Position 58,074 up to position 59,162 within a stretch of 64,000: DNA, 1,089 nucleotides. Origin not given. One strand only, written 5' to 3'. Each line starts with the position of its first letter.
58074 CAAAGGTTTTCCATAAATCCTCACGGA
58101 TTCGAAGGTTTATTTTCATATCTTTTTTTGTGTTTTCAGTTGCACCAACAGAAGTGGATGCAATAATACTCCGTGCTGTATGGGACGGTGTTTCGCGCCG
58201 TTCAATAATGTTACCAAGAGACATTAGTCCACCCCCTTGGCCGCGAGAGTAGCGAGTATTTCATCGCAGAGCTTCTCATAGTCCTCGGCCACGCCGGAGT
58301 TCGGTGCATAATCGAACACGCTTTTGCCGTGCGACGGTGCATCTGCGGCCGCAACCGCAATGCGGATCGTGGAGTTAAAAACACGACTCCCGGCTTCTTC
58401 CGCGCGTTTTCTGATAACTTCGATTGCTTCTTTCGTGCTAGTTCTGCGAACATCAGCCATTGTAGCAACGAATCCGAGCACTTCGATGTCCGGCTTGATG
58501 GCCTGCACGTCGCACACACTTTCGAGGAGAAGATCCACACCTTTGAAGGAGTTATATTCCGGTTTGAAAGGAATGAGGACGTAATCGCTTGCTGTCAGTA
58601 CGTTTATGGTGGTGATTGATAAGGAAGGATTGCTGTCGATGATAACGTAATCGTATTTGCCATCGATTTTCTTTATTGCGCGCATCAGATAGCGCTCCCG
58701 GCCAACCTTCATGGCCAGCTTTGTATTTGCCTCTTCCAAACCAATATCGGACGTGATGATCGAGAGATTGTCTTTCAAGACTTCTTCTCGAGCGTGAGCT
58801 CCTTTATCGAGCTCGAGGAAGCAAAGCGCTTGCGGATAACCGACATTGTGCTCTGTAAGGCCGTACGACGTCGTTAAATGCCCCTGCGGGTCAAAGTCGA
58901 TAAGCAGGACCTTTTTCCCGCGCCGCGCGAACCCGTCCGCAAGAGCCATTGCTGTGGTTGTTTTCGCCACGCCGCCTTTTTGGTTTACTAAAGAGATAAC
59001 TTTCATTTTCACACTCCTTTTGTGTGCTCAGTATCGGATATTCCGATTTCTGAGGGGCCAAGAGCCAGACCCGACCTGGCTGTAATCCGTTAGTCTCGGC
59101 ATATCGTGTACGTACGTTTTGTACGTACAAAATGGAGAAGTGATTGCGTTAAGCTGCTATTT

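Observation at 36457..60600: ICE-wide array of tandem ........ palindromes at every transcription-unit junction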

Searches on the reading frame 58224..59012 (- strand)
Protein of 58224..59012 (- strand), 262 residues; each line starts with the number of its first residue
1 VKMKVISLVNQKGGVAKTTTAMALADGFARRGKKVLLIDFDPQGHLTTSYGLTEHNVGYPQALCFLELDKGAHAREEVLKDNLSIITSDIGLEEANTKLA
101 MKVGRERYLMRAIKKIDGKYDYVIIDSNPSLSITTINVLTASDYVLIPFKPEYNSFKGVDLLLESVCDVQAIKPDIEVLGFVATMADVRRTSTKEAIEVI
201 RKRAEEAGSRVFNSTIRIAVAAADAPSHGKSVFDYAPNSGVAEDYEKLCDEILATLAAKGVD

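Call 7: search_protein_families(library=pfam, proteins=[window:58224-59012:-], max_evalue=0.01)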
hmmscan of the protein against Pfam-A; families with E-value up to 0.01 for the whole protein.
window:58224-59012:- (262 aa): 8 families
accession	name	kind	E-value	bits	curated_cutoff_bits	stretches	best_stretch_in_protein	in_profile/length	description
PF13614.12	AAA_31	-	1.3e-47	162.5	27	1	3-177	1-176/177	AAA domain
PF01656.29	CbiA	-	6.4e-20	71.8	25.4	1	6-232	1-125/125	CobQ/CobB/MinD/ParA nucleotide binding domain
PF10609.15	ParA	-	1.8e-10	41.1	27.1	1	4-252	4-245/246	NUBPL iron-transfer P-loop NTPase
PF06564.18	CBP_BcsQ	-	2.6e-09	37.4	21.3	1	3-155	1-151/234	Cellulose biosynthesis protein BcsQ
PF02374.21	ArsA_ATPase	-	2.8e-09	37.1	24.3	1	8-130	5-135/305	Anion-transporting ATPase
PF09140.17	MipZ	-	6.9e-08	32.5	20.7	1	5-45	2-42/262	ATPase MipZ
PF00142.24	Fer4_NifH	-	7.8e-08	32.6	25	1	11-47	7-43/271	4Fe-4S iron sulfur cluster binding proteins, NifH/frxC family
PF07015.17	VirC1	-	5.7e-05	23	24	1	3-46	1-44/231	VirC1 protein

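Call 35: find_related_loci(query=A2, collection=viral_contigs, flank=10000)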
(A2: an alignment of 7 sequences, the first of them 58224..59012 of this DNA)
Query A2 (262 aa) in viral_contigs; peptide patterns used: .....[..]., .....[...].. (x = any residue, [..] = any of these).
40 stretches matched a pattern, but none encodes a relative of the query by tblastn (E <= 1e-3).

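Call 36: find_related_loci(query=A2, collection=metagenome_contigs, flank=10000)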
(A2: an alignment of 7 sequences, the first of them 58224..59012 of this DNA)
Query A2 (262 aa) in metagenome_contigs; peptide patterns used: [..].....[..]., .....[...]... (x = any residue, [..] = any of these).
121 stretches matched a pattern; 17 encode a relative of the query (tblastn E <= 1e-3); 17 distinct loci.
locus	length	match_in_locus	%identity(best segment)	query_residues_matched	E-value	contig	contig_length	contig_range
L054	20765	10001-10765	75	2-256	2e-127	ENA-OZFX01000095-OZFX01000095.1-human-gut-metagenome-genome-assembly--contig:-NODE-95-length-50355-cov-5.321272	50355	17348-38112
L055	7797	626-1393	74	1-256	1e-126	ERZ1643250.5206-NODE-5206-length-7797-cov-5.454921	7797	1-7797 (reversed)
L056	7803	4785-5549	74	2-256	2e-126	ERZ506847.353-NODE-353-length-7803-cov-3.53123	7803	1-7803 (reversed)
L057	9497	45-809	74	2-256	1e-126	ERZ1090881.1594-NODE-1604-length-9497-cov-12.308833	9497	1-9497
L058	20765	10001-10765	74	2-256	2e-126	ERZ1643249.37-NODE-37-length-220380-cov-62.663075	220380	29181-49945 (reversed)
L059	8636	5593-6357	74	2-256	4e-126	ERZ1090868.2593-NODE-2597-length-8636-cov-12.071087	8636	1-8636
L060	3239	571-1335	74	2-256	4e-130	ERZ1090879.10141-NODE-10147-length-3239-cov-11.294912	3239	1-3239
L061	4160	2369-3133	74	2-256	2e-127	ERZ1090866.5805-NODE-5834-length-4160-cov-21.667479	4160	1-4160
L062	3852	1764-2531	73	1-256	3e-127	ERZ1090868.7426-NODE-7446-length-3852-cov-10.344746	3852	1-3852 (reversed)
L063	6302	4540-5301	73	3-256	2e-123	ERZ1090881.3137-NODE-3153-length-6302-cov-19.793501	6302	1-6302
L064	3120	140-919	59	3-256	2e-94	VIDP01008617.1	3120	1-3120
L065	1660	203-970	59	2-256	2e-96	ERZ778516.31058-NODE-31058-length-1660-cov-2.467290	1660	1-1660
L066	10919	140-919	59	3-256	7e-91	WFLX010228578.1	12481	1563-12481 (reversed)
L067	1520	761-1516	63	3-253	7e-93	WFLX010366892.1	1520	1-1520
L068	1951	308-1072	62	3-256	3e-89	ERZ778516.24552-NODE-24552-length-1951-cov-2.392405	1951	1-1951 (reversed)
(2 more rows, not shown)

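Call 46: search_protein_families(library=ncbifam, proteins=[window:58224-59012:-, L054:10782-11015:+], max_evalue=1)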
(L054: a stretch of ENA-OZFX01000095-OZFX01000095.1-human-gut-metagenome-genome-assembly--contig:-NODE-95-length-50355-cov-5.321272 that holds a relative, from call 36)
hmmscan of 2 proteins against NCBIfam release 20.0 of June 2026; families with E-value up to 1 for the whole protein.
window:58224-59012:- (262 aa): 34 families (the best 25 are shown)
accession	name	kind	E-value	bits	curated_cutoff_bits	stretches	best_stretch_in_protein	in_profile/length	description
NF041546.1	ParA_partition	equivalog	7.8e-35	120.3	180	2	102-251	60-203/203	ParA family partition ATPase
TIGR03453.1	partition_RepA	equivalog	1.8e-22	79.7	348.45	1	2-157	103-272/387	plasmid partitioning protein RepA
NF041283.1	PrgP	equivalog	6.7e-21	74.9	400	1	4-216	3-222/297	ParA superfamily DNA segregation protein PrgP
TIGR03371.1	cellulose_yhjQ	equivalog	2.5e-19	69.7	157.85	1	3-250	1-239/246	cellulose biosynthesis protein BcsQ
NF010259.0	PRK13705.1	equivalog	1e-15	57.6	725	1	4-179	107-300/388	plasmid-partitioning protein SopA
TIGR01969.1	minD_arch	subfamily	1.5e-12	47.2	201.75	1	5-253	2-231/251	cell division ATPase MinD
NF047398.1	AAA_KGGVGR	domain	2e-12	47.8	90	2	3-41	2-40/190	KGGVGR-motif variant AAA ATPase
NF010443.0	PRK13869.1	subfamily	1e-11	44.3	446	1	3-153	121-285/405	plasmid-partitioning protein RepA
TIGR01968.1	minD_bact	equivalog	3.2e-11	43.1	212.9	1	4-163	2-155/261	septum site-determining protein MinD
TIGR00345.1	GET3_arsA_TRC40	subfamily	1.7e-10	40.9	135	1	9-130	2-136/299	TRC40/GET3/ArsA family transport-energizing ATPase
TIGR01007.1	eps_fam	subfamily_domain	2.9e-09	36.8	108.05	1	2-140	16-148/204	polysaccharide biosynthesis tyrosine autokinase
NF009701.0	PRK13230.1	subfamily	4.6e-09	35.7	350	2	9-49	6-46/291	nitrogenase reductase-like protein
NF008079.0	PRK10818.1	equivalog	1.2e-08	34.6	508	1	4-164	3-158/270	septum site-determining protein MinD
NF041136.1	MrpORP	equivalog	1.9e-08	34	450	1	4-254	6-250/365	iron-sulfur cluster carrier protein MrpORP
NF033200.1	F430_CfbC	exception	2e-08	33.9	402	2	10-46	6-42/260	Ni-sirohydrochlorin a,c-diamide reductive cyclase ATP-dependent reductase subunit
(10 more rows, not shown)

L054:10782-11015:+ (78 aa): 1 family
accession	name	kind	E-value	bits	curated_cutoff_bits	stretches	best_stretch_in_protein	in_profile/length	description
NF009435.1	PRK12794.1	equivalog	0.033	14.2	91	1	29-66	39-76/116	flagellar biosynthesis regulator FlaF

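Call 51: find_homologous_proteins(query=window:58224-59012:-, max_evalue=1e-40)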
Query window:58224-59012:- (262 aa): 266 proteins with E <= 1e-40 among 8000 candidates; the best 120 are listed.
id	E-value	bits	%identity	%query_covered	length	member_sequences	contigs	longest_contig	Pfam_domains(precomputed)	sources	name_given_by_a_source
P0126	1.7e-153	527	95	99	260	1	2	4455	PF00142.25,PF10609.16,PF01656.30,PF13614.13,PF09140.18,PF06564.19,PF02374.22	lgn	-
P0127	2.5e-143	494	91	97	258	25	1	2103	PF00142.25,PF10609.16,PF01656.30,PF13614.13,PF07015.18,PF09140.18,PF06564.19,PF02374.22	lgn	-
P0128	2.8e-141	487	89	97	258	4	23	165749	PF00142.25,PF10609.16,PF01656.30,PF13614.13,PF07015.18,PF09140.18,PF06564.19,PF02374.22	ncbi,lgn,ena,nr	ncbi:MAG: ParA family protein [Clostridia bacterium]|nr:ParA family protein [Clostridia bacterium]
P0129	7.6e-121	420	77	98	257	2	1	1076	PF00142.25,PF10609.16,PF01656.30,PF13614.13,PF09140.18,PF06564.19,PF02374.22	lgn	-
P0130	3.8e-120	418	78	97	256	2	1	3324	PF00142.25,PF10609.16,PF01656.30,PF13614.13,PF09140.18,PF06564.19,PF02374.22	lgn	-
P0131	2.3e-116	405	74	97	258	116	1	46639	PF00142.25,PF10609.16,PF01656.30,PF13614.13,PF09140.18,PF06564.19,PF02374.22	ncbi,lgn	-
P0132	2.8e-114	399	73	97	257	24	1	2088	PF00142.25,PF10609.16,PF01656.30,PF13614.13,PF09140.18,PF06564.19,PF02374.22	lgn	-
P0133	3.2e-109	382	73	97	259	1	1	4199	PF00142.25,PF10609.16,PF01656.30,PF13614.13,PF09140.18,PF06564.19,PF02374.22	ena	-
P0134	2.0e-106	373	72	97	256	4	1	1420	PF00142.25,PF10609.16,PF01656.30,PF13614.13,PF09140.18,PF06564.19,PF02374.22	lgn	-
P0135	9.1e-106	371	72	98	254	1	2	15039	PF00142.25,PF10609.16,PF01656.30,PF13614.13,PF07015.18,PF09140.18,PF06564.19,PF02374.22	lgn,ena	-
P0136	1.0e-104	367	68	98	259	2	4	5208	PF00142.25,PF10609.16,PF01656.30,PF13614.13,PF07015.18,PF09140.18,PF06564.19,PF02374.22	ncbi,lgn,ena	-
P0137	1.4e-103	364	66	99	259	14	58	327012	PF00142.25,PF10609.16,PF01656.30,PF13614.13,PF07015.18,PF09140.18,PF06564.19,PF02374.22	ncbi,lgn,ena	-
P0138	4.2e-101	355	69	98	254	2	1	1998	PF00142.25,PF10609.16,PF01656.30,PF13614.13,PF09140.18,PF06564.19,PF02374.22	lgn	-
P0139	1.1e-99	351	66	97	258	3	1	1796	PF10609.16,PF01656.30,PF13614.13,PF07015.18,PF09140.18,PF06564.19,PF02374.22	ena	-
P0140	8.8e-99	348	66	98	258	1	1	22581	PF00142.25,PF10609.16,PF01656.30,PF13614.13,PF09140.18,PF02374.22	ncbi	-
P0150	9.8e-87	308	62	97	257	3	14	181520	PF00142.25,PF10609.16,PF01656.30,PF13614.13,PF09140.18,PF06564.19,PF02374.22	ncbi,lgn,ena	-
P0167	2.4e-84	301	61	98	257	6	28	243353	PF00142.25,PF10609.16,PF01656.30,PF13614.13,PF07015.18,PF09140.18,PF06564.19,PF02374.22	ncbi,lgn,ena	-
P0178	3.3e-82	294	58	98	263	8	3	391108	PF00142.25,PF10609.16,PF01656.30,PF13614.13,PF06564.19,PF02374.22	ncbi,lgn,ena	-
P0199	3.5e-77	277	53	98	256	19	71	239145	PF00142.25,PF10609.16,PF01656.30,PF13614.13,PF09140.18,PF06564.19,PF02374.22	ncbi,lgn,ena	-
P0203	8.2e-74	266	55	96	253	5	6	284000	PF00142.25,PF10609.16,PF01656.30,PF13614.13,PF09140.18,PF06564.19,PF02374.22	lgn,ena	-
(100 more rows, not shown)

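Call 52: find_encoding_contigs(protein=P0137, flank=10000, max_places=2)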
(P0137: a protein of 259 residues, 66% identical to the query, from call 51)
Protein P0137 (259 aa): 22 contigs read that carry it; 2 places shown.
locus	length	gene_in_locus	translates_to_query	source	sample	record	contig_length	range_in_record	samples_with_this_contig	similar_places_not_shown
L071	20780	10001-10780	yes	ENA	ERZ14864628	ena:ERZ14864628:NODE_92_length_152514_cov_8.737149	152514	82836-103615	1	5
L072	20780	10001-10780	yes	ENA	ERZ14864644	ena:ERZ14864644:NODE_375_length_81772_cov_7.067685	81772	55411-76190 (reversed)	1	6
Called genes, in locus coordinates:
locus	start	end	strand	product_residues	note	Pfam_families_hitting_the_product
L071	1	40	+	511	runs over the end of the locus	PF09479:Flg_new, PF13855:LRR_8 (faint), PF13306:LRR_5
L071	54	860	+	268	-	PF13350:Y_phosphatase3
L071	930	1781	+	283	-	PF00005:ABC_tran, PF02463:SMC_N, PF13304:AAA_21 (faint)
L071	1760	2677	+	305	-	PF02463:SMC_N (weak), PF00005:ABC_tran, PF13304:AAA_21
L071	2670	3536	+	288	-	PF02361:CbiQ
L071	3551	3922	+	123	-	-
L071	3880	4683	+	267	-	PF01416:PseudoU_synth_1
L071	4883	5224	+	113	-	-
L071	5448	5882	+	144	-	PF00572:Ribosomal_L13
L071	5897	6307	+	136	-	PF00380:Ribosomal_S9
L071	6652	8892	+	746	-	-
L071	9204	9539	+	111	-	-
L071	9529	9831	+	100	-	-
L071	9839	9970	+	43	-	-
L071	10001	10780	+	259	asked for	PF00142:Fer4_NifH (weak), PF01656:CbiA, PF02374:ArsA_ATPase, PF06564:CBP_BcsQ, PF07015:VirC1 (faint), PF09140:MipZ (weak), PF10609:ParA, PF13614:AAA_31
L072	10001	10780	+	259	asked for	PF00142:Fer4_NifH (weak), PF01656:CbiA, PF02374:ArsA_ATPase, PF06564:CBP_BcsQ, PF07015:VirC1 (faint), PF09140:MipZ (weak), PF10609:ParA, PF13614:AAA_31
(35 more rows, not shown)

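Call 53: find_encoding_contigs(protein=P0167, flank=10000, max_places=2)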
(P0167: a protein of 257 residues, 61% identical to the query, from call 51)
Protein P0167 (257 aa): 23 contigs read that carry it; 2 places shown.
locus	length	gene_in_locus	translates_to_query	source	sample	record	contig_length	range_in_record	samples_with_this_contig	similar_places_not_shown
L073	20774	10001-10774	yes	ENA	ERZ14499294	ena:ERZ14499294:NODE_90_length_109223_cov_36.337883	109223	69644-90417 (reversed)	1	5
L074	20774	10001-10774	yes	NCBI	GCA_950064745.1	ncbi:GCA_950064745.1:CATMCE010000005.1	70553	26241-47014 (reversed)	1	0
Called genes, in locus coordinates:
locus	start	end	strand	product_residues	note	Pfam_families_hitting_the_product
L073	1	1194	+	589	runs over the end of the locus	PF08439:Peptidase_M3_N, PF01432:Peptidase_M3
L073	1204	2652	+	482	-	PF00772:DnaB, PF13481:AAA_25, PF03796:DnaB_C, PF06745:ATPase (faint)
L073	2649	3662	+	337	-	PF01300:Sua5_yciO_yrdC, PF03481:Sua5_C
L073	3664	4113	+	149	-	PF01451:LMWPc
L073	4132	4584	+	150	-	PF02502:LacAB_rpiB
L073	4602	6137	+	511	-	PF07556:DUF1538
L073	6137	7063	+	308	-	-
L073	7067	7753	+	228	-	PF03575:Peptidase_S51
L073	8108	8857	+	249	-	PF00072:Response_reg, PF08769:Spo0A_C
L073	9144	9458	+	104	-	PF14190:DUF4313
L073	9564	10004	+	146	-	-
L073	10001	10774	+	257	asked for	PF00142:Fer4_NifH (faint), PF01656:CbiA, PF02374:ArsA_ATPase, PF06564:CBP_BcsQ, PF07015:VirC1 (faint), PF09140:MipZ (faint), PF10609:ParA, PF13614:AAA_31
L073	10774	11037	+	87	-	-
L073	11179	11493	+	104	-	PF13730:HTH_36 (weak)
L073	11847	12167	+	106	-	-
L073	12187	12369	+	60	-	-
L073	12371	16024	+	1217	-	PF08401:ArdcN, PF18818:MPTase-PolyVal, PF18819:MuF_C, PF22763:NrS1-1_pol-like_HBD (weak)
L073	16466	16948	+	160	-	-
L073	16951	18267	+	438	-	PF18555:MobL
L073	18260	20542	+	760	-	PF02534:T4SS-DNA_transf, PF10412:TrwB_AAD_bind, PF12696:TraG-D_C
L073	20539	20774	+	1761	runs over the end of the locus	PF13750:Big_3_3 (faint)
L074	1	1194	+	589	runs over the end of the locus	PF08439:Peptidase_M3_N, PF01432:Peptidase_M3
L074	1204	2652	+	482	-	PF00772:DnaB, PF13481:AAA_25, PF03796:DnaB_C, PF06745:ATPase (faint)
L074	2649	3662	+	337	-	PF01300:Sua5_yciO_yrdC, PF03481:Sua5_C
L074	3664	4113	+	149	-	PF01451:LMWPc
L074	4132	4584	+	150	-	PF02502:LacAB_rpiB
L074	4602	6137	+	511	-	PF07556:DUF1538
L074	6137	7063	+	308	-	-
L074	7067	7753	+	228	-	PF03575:Peptidase_S51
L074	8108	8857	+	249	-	PF00072:Response_reg, PF08769:Spo0A_C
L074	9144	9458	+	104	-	PF14190:DUF4313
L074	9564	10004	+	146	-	-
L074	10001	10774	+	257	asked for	PF00142:Fer4_NifH (faint), PF01656:CbiA, PF02374:ArsA_ATPase, PF06564:CBP_BcsQ, PF07015:VirC1 (faint), PF09140:MipZ (faint), PF10609:ParA, PF13614:AAA_31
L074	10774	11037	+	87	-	-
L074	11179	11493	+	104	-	PF13730:HTH_36 (weak)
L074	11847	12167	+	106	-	-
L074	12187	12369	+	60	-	-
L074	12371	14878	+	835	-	PF08401:ArdcN, PF18818:MPTase-PolyVal, PF18819:MuF_C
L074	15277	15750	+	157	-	PF13306:LRR_5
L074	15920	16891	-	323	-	PF04471:Mrr_cat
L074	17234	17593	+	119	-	-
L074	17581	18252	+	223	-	PF22763:NrS1-1_pol-like_HBD (faint)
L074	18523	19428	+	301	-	PF13495:Phage_int_SAM_4 (weak), PF02899:Phage_int_SAM_1, PF00589:Phage_integrase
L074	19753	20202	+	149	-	PF00075:RNase_H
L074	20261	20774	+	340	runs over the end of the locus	PF09335:VTT_dom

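Call 54: find_encoding_contigs(protein=P0199, flank=10000, max_places=2)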
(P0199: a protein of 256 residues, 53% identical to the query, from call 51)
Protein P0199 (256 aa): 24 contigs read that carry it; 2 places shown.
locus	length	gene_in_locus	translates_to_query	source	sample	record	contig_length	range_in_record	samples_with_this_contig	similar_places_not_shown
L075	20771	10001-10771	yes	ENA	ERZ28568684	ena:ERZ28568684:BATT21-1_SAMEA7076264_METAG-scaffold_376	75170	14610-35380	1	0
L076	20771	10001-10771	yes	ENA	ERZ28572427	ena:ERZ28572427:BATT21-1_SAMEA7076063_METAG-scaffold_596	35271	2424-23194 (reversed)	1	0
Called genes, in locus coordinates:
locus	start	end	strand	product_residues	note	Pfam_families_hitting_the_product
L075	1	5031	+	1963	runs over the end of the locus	PF24893:DUF7743 (faint)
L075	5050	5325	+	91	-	PF18895:T4SS_pilin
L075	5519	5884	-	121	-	-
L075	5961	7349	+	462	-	-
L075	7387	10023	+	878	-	PF19044:P-loop_TraG, PF01935:DUF87 (weak)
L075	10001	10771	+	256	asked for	PF00142:Fer4_NifH (faint), PF01656:CbiA, PF02374:ArsA_ATPase, PF06564:CBP_BcsQ, PF09140:MipZ (faint), PF10609:ParA (faint), PF13614:AAA_31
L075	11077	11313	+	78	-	-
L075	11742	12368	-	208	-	PF13589:HATPase_c_3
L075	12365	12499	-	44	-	PF00145:DNA_methylase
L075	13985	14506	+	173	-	-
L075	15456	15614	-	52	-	-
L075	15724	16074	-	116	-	PF07883:Cupin_2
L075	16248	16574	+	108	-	PF01638:HxlR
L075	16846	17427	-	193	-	PF28474:DUF8412, PF13376:OmdA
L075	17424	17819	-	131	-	PF01638:HxlR, PF01047:MarR (weak)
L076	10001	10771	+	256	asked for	PF00142:Fer4_NifH (faint), PF01656:CbiA, PF02374:ArsA_ATPase, PF06564:CBP_BcsQ, PF09140:MipZ (faint), PF10609:ParA (faint), PF13614:AAA_31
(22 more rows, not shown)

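Call 90: find_encoding_contigs(protein=P0150, flank=6000, max_places=1)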
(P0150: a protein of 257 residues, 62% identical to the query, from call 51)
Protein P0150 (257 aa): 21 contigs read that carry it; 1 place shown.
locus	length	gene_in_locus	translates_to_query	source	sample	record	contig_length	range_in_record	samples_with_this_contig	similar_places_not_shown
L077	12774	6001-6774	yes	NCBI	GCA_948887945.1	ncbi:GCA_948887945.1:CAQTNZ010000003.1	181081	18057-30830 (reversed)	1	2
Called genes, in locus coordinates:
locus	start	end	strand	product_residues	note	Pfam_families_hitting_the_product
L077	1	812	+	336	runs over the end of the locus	PF00106:adh_short, PF01073:3Beta_HSD, PF01370:Epimerase, PF02719:Polysacc_synt_2, PF04321:RmlD_sub_bind, PF07993:NAD_binding_4 (weak), PF13460:NAD_binding_10, PF16363:GDP_Man_Dehyd, +2 more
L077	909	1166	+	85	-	-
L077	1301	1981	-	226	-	PF06908:YpsA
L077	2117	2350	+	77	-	PF13443:HTH_26 (weak), PF01381:HTH_3 (weak)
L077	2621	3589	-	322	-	-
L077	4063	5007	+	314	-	PF02493:MORN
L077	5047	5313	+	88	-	-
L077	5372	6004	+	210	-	-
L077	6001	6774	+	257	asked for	PF00142:Fer4_NifH (faint), PF01656:CbiA, PF02374:ArsA_ATPase, PF06564:CBP_BcsQ (weak), PF09140:MipZ (faint), PF10609:ParA (weak), PF13614:AAA_31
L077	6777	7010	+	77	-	-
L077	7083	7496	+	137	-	PF00436:SSB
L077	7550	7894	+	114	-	-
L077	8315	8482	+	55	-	-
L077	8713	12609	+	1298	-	PF08401:ArdcN, PF18818:MPTase-PolyVal, PF18840:LPD25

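Call 91: find_encoding_contigs(protein=P0178, flank=6000, max_places=1)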
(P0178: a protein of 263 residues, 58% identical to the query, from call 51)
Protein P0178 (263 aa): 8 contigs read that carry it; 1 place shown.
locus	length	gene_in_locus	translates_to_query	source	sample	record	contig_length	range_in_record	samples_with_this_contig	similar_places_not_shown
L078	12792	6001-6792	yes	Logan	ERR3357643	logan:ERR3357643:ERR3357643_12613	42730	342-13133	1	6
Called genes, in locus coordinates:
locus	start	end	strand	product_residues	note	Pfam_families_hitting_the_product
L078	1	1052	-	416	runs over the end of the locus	PF14659:Phage_int_SAM_3, PF22022:Phage_int_M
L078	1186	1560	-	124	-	PF01381:HTH_3, PF12844:HTH_19, PF13560:HTH_31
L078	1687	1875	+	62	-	PF08279:HTH_11 (faint), PF12844:HTH_19, PF13443:HTH_26 (weak), PF13560:HTH_31, PF01381:HTH_3, PF07022:Phage_CI_repr (weak)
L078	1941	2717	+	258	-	-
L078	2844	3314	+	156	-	-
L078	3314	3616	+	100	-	-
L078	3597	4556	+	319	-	PF02493:MORN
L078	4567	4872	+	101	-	PF12844:HTH_19, PF13560:HTH_31 (weak), PF01381:HTH_3, PF13443:HTH_26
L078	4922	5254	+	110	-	-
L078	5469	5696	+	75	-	-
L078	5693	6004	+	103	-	-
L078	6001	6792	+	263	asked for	PF00142:Fer4_NifH (faint), PF01656:CbiA, PF02374:ArsA_ATPase, PF06564:CBP_BcsQ (weak), PF10609:ParA, PF13614:AAA_31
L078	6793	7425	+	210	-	-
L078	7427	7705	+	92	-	-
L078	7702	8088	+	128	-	PF00436:SSB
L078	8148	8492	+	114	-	-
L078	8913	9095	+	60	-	-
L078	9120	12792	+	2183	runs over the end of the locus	PF18840:LPD25, PF08401:ArdcN, PF18818:MPTase-PolyVal, PF22763:NrS1-1_pol-like_HBD (faint)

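Call 92: find_encoding_contigs(protein=P0203, flank=6000, max_places=1)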
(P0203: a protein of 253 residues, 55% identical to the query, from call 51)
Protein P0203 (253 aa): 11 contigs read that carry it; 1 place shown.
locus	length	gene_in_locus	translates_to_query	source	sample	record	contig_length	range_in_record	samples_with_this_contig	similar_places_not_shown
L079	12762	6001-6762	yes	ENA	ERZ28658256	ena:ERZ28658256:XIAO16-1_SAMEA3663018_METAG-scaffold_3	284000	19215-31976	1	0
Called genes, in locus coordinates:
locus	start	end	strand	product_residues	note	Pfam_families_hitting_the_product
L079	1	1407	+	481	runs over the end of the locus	-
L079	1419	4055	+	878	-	PF01935:DUF87 (weak), PF12846:AAA_10 (faint), PF19044:P-loop_TraG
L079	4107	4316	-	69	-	PF13443:HTH_26 (weak)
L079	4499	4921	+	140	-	-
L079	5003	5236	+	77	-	-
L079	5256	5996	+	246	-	-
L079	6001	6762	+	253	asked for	PF00142:Fer4_NifH (faint), PF01656:CbiA, PF02374:ArsA_ATPase, PF06564:CBP_BcsQ, PF09140:MipZ (faint), PF10609:ParA, PF13614:AAA_31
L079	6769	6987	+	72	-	-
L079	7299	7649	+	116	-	-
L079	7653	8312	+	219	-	-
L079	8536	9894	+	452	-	PF06782:UPF0236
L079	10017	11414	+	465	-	PF00890:FAD_binding_2 (faint), PF01134:GIDA (faint), PF01266:DAO (faint), PF03486:HI0933_like (faint), PF07992:Pyr_redox_2 (weak), PF21688:FAD-depend_C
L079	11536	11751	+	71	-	-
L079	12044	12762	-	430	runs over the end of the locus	PF01546:Peptidase_M20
